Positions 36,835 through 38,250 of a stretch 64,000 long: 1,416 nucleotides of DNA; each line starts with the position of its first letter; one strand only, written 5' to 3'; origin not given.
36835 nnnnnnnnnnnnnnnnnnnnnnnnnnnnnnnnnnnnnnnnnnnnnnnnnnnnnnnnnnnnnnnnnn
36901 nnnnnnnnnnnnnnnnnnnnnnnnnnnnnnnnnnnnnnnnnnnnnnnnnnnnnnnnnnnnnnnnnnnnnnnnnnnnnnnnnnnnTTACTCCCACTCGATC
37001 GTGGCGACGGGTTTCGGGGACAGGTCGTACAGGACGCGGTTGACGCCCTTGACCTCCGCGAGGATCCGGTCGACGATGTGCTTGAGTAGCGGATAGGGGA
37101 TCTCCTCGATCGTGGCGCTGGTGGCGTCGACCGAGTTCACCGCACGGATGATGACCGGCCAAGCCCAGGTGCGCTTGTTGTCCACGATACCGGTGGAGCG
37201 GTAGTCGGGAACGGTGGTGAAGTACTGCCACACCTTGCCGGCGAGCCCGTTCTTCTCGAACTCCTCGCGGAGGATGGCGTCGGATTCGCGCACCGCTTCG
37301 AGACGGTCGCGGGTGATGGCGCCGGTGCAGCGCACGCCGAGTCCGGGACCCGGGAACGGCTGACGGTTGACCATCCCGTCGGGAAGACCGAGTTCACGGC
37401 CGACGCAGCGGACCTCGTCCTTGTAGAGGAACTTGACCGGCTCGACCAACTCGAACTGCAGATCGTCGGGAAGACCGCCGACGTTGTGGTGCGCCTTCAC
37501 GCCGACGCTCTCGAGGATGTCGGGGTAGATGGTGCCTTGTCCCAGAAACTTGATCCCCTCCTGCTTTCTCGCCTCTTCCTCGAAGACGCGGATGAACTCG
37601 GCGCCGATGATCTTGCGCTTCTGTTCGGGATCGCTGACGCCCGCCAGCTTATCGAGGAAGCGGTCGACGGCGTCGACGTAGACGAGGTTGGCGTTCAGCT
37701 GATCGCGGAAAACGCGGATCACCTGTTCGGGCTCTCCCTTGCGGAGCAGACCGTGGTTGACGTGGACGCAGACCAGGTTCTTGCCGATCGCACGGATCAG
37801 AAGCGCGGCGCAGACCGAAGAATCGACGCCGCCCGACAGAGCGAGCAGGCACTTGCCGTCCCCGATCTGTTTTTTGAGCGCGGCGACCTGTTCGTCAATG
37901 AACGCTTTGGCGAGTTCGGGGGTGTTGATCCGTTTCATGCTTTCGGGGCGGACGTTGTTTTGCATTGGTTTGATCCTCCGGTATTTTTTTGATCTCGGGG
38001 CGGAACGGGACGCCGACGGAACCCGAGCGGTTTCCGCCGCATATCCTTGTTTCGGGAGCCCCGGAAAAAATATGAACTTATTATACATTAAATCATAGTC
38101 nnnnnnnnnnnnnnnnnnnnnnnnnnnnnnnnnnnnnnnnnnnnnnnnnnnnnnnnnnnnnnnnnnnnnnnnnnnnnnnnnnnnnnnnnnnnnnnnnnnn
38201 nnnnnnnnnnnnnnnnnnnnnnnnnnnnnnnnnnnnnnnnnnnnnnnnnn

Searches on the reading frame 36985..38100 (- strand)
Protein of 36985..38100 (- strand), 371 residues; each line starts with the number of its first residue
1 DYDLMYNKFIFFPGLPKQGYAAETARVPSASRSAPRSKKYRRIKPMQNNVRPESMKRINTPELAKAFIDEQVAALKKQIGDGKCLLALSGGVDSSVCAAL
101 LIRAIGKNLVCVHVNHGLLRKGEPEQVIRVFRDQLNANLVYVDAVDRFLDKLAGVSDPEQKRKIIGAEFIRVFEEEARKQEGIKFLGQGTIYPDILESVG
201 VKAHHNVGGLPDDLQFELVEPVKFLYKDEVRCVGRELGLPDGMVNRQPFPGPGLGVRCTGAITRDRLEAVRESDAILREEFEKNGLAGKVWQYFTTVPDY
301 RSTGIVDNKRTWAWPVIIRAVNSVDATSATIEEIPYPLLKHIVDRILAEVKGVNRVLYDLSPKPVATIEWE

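Call 5: search_protein_families(library=pfam, proteins=[window:36985-38100:-])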
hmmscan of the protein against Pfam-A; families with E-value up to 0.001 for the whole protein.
window:36985-38100:- (371 aa): 6 families
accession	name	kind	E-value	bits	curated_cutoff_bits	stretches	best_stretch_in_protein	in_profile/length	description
PF00958.27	GMP_synt_C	-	9.9e-33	112.5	27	1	279-370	1-92/92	GMP synthase C terminal domain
PF02540.23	NAD_synthase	-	1.6e-06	27.9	21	1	78-111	15-49/242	NAD synthase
PF06508.19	QueC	-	0.00021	21.3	22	0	83-133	1-50/210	Queuosine biosynthesis protein QueC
PF01171.26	ATP_bind_3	-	0.00022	21.4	27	1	84-139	2-61/182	PP-loop family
PF00764.25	Arginosuc_synth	-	0.00071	20.1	27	0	84-150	2-67/162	Arginosuccinate synthase N-terminal HUP domain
PF02568.20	ThiI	-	0.00077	19.6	20.5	0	81-138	3-59/197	Thiamine biosynthesis protein (ThiI)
